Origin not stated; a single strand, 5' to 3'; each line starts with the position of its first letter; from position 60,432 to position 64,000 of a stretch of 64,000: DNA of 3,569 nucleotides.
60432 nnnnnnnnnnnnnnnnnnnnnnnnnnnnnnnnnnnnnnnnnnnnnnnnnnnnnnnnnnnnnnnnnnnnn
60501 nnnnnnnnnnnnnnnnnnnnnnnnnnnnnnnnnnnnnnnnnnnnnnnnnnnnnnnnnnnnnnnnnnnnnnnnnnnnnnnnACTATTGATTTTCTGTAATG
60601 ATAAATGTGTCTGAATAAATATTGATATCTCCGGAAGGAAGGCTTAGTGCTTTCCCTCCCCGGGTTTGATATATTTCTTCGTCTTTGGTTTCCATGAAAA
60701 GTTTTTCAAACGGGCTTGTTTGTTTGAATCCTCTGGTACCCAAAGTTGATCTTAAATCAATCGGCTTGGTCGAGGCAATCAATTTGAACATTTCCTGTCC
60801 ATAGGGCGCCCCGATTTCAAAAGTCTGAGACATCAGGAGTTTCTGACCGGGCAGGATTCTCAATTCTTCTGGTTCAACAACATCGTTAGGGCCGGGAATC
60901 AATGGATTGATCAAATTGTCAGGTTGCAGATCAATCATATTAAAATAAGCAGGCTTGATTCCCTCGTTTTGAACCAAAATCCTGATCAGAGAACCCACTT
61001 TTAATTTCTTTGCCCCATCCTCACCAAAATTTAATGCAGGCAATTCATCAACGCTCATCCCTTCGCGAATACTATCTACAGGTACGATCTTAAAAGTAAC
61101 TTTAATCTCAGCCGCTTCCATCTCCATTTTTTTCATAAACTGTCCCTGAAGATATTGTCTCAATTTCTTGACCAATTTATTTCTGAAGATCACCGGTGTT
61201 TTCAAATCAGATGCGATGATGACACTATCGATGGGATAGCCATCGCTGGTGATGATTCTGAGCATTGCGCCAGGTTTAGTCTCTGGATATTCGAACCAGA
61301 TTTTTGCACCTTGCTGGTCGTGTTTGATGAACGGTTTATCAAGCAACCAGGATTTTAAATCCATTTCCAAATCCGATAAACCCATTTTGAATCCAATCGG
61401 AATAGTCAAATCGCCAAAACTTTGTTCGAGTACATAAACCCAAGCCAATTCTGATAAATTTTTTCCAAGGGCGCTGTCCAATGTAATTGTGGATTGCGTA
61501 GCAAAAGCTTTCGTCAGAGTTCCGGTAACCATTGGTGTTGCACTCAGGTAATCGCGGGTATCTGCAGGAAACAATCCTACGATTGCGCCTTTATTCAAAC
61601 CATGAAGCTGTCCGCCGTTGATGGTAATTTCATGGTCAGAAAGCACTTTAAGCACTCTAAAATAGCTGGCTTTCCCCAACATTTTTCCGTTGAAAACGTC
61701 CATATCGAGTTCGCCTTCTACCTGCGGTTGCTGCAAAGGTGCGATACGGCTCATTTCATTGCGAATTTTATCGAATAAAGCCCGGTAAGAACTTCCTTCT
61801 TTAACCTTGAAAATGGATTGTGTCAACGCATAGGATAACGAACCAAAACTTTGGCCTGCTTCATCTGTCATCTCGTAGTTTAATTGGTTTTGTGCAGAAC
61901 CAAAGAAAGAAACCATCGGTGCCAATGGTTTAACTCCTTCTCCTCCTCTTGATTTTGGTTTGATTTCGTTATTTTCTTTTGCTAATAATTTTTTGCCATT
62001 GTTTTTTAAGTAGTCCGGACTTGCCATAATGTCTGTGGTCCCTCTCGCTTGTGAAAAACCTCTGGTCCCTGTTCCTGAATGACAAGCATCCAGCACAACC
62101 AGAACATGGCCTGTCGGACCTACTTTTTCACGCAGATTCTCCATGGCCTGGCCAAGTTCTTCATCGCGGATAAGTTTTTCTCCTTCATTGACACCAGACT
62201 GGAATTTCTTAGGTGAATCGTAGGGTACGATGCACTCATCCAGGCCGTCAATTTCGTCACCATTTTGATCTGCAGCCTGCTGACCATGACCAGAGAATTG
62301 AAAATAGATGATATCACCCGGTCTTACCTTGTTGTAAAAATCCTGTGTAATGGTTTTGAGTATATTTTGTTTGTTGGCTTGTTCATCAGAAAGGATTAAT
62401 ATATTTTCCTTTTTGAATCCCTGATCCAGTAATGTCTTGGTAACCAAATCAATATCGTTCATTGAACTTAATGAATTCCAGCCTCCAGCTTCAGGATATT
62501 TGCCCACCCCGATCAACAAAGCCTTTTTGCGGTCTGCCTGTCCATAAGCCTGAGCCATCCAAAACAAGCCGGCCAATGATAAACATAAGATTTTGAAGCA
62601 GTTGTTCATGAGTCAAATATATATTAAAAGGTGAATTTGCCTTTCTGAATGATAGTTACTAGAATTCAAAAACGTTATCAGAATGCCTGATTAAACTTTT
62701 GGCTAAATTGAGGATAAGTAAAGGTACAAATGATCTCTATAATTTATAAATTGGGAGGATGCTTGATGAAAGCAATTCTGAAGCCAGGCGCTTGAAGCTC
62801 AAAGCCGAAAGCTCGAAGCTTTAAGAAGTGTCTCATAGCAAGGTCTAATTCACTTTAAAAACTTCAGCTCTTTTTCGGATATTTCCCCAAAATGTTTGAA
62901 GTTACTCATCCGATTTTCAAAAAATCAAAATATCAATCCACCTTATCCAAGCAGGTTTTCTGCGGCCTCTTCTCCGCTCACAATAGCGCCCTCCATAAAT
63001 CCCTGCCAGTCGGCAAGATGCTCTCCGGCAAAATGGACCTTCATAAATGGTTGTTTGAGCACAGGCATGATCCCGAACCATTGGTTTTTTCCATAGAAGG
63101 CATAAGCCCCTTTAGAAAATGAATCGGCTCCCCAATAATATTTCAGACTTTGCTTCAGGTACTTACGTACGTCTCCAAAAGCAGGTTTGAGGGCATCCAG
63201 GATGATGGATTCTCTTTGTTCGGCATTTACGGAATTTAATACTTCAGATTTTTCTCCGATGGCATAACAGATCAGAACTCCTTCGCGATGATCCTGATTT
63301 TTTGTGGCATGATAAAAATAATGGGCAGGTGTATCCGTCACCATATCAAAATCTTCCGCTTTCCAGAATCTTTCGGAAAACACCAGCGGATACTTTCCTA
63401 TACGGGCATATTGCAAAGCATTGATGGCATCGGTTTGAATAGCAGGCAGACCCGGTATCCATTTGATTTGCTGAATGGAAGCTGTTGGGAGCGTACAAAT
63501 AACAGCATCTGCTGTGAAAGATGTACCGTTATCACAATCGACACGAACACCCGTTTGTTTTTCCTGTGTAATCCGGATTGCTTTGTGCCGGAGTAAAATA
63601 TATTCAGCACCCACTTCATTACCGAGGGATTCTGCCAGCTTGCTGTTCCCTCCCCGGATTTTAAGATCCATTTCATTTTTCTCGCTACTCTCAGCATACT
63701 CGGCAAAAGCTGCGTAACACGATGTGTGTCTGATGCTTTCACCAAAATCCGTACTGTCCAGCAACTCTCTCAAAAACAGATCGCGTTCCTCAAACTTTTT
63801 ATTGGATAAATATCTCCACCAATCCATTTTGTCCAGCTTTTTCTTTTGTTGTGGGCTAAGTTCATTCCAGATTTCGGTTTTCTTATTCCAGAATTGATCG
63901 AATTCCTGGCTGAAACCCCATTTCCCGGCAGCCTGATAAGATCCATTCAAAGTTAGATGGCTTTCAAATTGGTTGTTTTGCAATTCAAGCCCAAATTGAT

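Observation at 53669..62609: Seven-gene cluster joining an exported caspase-like protease to an ECF sigma/anti-sigma pair, an HExxH-TPR protein and an output-less CHASE2 sensor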

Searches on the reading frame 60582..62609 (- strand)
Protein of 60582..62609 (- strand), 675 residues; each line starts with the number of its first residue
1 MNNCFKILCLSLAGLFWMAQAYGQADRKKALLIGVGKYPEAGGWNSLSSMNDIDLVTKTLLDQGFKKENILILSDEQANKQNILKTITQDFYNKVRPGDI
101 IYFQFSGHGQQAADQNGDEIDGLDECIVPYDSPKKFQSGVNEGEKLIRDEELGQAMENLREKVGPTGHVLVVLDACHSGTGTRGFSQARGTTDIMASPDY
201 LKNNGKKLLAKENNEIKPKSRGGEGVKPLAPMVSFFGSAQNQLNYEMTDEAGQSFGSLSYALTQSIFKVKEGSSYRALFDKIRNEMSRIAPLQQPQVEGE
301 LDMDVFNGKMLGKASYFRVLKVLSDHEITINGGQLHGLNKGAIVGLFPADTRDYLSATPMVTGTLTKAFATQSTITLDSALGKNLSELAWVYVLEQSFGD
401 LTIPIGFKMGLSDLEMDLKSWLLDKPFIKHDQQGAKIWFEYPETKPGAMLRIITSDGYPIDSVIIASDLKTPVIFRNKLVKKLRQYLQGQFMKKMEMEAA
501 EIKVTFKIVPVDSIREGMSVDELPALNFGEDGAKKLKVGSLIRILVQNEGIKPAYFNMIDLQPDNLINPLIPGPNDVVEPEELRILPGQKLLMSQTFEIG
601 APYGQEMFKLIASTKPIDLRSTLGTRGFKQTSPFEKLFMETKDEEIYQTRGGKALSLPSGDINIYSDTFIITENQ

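Call 3: search_protein_families(library=pfam, proteins=[window:60582-62609:-], max_evalue=0.01)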
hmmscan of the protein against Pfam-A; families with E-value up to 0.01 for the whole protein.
window:60582-62609:- (675 aa): 2 families
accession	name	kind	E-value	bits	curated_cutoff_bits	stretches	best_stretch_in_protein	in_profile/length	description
PF00656.27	Peptidase_C14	-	4.9e-20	72.7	21.4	1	27-300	1-227/233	Caspase domain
PF14326.11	DUF4384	-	2.5e-05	24.7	27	1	536-616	2-81/81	Domain of unknown function (DUF4384)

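Call 4: search_protein_families(library=ncbifam, proteins=[window:60582-62609:-], max_evalue=0.01)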
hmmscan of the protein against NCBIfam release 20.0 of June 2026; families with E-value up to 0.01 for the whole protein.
window:60582-62609:- (675 aa): 1 family
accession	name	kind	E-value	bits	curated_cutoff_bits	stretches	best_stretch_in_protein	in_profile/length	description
NF047832.1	caspase_w_EACC1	subfamily_domain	2.6e-07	30.3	140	1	29-114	2-86/211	caspase, EACC1-associated type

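Call 5: search_protein_families(library=padloc, proteins=[window:60582-62609:-], max_evalue=0.01)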
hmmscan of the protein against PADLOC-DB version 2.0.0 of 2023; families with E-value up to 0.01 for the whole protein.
window:60582-62609:- (675 aa): 1 family
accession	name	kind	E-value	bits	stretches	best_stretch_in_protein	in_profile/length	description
PDLC02987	caspase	-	8.5e-15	52.9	1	30-194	5-132/453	-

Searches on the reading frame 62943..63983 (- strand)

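Call 3: search_protein_families(library=pfam, proteins=[window:62943-63983:-], max_evalue=0.01)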
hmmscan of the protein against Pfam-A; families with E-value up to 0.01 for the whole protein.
window:62943-63983:- (346 aa): 1 family
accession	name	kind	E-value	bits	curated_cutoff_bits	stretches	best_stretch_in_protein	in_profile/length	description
PF01593.30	Amino_oxidase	-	5.4e-39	135.2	19.8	1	47-345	128-443/443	Flavin containing amine oxidoreductase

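Call 4: search_protein_families(library=ncbifam, proteins=[window:62943-63983:-], max_evalue=0.01)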
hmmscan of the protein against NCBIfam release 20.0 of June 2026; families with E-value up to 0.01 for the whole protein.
window:62943-63983:- (346 aa): 3 families
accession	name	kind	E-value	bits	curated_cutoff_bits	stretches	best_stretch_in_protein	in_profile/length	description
TIGR03467.1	HpnE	equivalog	5.4e-07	29.3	283.05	1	132-345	228-429/430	hydroxysqualene dehydroxylase HpnE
NF008845.0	PRK11883.1-5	equivalog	0.0019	16.6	560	1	98-172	216-289/468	protoporphyrinogen oxidase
NF008841.0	PRK11883.1-1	equivalog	0.0061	15.5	517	1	88-173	197-279/453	protoporphyrinogen oxidase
